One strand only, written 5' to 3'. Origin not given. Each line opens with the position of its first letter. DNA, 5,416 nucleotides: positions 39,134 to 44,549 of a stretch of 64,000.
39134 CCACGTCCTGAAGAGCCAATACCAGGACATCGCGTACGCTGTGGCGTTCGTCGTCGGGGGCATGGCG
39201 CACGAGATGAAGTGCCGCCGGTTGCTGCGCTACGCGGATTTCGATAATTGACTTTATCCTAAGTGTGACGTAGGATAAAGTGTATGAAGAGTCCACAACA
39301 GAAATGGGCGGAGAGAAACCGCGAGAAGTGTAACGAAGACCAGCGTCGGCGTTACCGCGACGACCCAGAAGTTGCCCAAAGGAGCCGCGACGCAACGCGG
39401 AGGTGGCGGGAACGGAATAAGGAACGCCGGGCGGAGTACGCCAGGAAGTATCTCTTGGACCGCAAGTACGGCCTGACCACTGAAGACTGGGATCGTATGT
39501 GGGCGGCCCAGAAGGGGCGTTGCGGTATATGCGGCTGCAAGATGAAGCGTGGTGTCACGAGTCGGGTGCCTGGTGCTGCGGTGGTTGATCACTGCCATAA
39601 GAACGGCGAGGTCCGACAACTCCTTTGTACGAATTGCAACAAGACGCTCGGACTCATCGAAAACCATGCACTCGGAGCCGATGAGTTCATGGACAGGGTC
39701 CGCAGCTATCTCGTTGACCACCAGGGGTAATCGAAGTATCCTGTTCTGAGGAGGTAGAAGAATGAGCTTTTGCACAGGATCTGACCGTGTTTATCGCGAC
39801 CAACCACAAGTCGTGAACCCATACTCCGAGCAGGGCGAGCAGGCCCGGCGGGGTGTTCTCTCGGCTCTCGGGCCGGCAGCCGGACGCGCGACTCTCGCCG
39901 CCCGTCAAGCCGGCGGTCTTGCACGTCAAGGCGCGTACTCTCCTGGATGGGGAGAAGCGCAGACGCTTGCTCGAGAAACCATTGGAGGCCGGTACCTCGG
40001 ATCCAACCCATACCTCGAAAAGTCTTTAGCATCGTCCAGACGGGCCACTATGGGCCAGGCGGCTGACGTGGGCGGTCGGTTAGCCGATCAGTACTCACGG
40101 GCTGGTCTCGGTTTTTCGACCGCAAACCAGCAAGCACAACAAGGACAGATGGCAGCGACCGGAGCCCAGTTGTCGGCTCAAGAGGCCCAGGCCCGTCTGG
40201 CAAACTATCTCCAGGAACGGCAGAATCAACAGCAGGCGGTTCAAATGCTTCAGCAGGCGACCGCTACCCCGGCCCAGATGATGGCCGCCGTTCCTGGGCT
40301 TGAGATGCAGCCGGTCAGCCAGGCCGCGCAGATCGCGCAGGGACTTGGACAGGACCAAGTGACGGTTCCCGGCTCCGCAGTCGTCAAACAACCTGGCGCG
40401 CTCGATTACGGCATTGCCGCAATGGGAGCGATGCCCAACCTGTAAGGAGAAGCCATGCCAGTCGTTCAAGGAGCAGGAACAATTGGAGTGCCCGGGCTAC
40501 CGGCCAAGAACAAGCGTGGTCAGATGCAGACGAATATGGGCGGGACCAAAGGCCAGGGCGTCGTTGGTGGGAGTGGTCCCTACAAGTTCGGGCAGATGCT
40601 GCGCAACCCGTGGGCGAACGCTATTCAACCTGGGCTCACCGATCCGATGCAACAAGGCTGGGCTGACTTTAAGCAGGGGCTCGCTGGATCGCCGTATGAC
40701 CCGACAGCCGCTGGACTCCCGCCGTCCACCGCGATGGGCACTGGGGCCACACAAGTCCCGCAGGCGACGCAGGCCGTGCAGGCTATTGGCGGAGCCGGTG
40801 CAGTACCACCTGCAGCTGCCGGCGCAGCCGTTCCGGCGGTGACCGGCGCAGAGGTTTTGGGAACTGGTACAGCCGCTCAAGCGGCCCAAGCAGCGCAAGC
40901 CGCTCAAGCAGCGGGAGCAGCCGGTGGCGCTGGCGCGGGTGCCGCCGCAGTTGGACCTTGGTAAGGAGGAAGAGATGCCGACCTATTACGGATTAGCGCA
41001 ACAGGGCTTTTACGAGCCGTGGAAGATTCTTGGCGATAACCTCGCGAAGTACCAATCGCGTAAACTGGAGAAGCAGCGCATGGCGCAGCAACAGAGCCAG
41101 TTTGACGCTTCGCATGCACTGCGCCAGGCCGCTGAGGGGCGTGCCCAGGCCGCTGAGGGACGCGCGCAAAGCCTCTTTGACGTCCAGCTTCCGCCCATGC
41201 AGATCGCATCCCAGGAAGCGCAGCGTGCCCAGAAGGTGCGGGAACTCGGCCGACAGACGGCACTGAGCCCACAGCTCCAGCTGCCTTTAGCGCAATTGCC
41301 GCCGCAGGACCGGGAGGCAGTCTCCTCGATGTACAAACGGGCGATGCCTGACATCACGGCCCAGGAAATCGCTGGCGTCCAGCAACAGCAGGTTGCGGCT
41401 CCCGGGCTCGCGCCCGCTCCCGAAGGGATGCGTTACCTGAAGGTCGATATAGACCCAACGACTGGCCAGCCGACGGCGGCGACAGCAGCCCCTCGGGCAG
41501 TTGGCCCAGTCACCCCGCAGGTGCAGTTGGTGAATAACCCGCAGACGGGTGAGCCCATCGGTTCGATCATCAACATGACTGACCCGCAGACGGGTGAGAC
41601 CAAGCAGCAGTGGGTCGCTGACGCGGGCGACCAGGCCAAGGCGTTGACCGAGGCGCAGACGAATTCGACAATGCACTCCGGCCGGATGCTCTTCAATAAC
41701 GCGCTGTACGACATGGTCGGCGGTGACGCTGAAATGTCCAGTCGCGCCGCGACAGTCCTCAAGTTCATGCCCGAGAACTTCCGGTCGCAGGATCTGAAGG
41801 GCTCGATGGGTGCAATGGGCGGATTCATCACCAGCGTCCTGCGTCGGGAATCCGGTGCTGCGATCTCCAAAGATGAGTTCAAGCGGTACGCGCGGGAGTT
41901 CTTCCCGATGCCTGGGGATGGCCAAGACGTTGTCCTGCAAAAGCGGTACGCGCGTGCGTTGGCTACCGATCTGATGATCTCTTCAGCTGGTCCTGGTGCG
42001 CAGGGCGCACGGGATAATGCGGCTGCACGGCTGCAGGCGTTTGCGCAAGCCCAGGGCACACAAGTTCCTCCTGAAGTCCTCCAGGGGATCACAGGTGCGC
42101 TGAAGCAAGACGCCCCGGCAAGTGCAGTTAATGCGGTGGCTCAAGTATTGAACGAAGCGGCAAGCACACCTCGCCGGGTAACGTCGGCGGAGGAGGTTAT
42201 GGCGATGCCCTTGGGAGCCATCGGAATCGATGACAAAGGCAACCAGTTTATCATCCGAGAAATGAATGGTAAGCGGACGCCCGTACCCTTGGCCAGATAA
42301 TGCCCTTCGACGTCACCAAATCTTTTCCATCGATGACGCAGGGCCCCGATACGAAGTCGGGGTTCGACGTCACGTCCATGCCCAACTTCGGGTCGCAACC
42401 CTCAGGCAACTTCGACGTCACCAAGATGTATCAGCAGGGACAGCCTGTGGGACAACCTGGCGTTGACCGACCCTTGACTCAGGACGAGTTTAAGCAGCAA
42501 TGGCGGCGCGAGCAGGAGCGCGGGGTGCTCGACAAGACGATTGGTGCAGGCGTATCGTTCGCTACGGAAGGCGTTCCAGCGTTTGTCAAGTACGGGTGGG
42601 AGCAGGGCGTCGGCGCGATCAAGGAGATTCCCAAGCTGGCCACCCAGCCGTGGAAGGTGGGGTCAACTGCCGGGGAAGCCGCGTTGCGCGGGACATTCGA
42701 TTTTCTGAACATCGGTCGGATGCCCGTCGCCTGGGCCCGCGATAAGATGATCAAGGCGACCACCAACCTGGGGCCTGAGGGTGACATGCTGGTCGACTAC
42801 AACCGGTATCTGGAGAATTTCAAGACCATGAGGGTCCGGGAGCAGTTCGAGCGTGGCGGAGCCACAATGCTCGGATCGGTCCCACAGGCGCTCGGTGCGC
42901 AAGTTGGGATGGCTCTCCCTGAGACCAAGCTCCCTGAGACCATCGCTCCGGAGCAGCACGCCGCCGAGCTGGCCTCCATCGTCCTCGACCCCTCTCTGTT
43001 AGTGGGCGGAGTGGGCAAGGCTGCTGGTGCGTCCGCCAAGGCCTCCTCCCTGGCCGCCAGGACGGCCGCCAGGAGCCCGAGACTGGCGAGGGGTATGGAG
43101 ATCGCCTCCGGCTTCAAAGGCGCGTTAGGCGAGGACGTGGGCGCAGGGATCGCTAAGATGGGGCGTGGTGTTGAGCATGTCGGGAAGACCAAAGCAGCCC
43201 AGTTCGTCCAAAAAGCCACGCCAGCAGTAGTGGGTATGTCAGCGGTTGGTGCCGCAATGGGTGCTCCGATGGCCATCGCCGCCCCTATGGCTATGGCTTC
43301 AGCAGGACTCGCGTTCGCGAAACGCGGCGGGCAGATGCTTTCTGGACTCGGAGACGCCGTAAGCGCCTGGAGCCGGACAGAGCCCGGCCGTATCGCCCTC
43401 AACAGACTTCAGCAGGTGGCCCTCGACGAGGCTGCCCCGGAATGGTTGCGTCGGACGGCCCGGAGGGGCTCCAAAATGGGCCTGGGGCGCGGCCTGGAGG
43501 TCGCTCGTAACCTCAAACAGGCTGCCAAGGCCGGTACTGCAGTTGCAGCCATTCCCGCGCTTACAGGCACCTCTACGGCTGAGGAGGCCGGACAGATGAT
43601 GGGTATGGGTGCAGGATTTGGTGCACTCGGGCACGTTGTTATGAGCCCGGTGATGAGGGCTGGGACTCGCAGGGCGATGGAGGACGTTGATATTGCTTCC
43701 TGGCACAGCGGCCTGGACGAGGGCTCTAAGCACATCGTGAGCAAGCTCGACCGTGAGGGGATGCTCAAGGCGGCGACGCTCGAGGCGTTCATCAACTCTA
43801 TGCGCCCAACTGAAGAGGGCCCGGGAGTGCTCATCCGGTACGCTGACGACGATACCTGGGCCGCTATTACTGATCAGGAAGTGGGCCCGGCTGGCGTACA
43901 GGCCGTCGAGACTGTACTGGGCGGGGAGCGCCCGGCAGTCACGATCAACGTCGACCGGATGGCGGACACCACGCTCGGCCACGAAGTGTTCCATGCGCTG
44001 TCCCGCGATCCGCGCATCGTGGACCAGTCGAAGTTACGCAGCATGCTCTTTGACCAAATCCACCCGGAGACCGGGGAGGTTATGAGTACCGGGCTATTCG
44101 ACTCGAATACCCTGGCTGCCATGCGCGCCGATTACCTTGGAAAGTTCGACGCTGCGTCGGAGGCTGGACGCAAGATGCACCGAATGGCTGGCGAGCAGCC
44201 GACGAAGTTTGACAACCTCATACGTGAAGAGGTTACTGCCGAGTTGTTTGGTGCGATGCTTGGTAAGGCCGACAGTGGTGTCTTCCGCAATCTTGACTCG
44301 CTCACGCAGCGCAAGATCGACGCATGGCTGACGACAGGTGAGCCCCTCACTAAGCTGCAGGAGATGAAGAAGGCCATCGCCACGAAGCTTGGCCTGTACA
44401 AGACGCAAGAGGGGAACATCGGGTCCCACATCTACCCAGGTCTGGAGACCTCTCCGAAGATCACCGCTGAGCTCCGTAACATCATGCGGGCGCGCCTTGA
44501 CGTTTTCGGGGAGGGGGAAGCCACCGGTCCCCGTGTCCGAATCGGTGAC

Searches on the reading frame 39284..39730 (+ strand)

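Call 110: search_protein_families(library=pfam, max_evalue=0.01, proteins=[window:39284-39730:+])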
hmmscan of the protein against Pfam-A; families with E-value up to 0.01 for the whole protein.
window:39284-39730:+ (148 aa): 1 family
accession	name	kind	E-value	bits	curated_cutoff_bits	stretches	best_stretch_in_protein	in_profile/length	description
PF02945.21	Endonuclease_7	-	2.3e-16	59.9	23.6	1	58-127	4-68/82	Recombination endonuclease VII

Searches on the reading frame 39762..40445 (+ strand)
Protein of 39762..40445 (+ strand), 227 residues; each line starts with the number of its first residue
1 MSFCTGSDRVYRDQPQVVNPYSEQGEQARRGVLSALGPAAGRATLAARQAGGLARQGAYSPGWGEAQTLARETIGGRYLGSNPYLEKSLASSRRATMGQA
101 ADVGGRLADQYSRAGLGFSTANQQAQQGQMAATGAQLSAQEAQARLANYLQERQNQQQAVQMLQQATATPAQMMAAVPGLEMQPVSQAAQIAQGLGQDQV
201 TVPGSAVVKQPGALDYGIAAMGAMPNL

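Call 111: search_protein_families(library=pfam, max_evalue=0.01, proteins=[window:39762-40445:+])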
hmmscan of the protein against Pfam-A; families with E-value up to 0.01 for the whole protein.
window:39762-40445:+ (227 aa): 1 family
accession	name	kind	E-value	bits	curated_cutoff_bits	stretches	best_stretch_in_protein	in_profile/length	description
PF13374.12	TPR_10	-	0.0045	17.4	27.5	0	144-166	6-28/42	Tetratricopeptide repeat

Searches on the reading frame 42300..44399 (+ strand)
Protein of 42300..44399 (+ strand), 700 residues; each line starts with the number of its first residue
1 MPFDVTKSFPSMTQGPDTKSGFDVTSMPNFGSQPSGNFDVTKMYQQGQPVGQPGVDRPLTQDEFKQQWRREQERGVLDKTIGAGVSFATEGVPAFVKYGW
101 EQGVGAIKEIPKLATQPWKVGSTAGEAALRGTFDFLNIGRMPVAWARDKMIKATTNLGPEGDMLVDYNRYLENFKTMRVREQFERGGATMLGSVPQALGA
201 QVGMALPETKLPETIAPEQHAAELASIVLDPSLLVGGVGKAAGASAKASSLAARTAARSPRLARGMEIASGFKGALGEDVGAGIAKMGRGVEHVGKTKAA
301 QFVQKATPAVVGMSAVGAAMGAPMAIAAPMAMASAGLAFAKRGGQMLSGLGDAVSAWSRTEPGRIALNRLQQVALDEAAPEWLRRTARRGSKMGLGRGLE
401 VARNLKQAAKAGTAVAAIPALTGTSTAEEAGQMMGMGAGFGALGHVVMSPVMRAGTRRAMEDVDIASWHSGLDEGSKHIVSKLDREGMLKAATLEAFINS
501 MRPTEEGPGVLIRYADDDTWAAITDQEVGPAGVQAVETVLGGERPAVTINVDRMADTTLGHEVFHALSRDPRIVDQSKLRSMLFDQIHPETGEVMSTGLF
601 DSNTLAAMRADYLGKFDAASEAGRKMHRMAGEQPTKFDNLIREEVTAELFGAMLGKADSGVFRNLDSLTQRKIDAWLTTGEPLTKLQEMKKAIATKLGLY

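Call 102: search_protein_families(library=pfam, max_evalue=10, proteins=[window:42300-44399:+])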
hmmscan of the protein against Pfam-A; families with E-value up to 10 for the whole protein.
window:42300-44399:+ (700 aa): 1 family
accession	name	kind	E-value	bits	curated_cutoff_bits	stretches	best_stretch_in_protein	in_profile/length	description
PF19684.4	DUF6186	-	0.19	12.6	25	1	346-367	2-23/37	Family of unknown function (DUF6186)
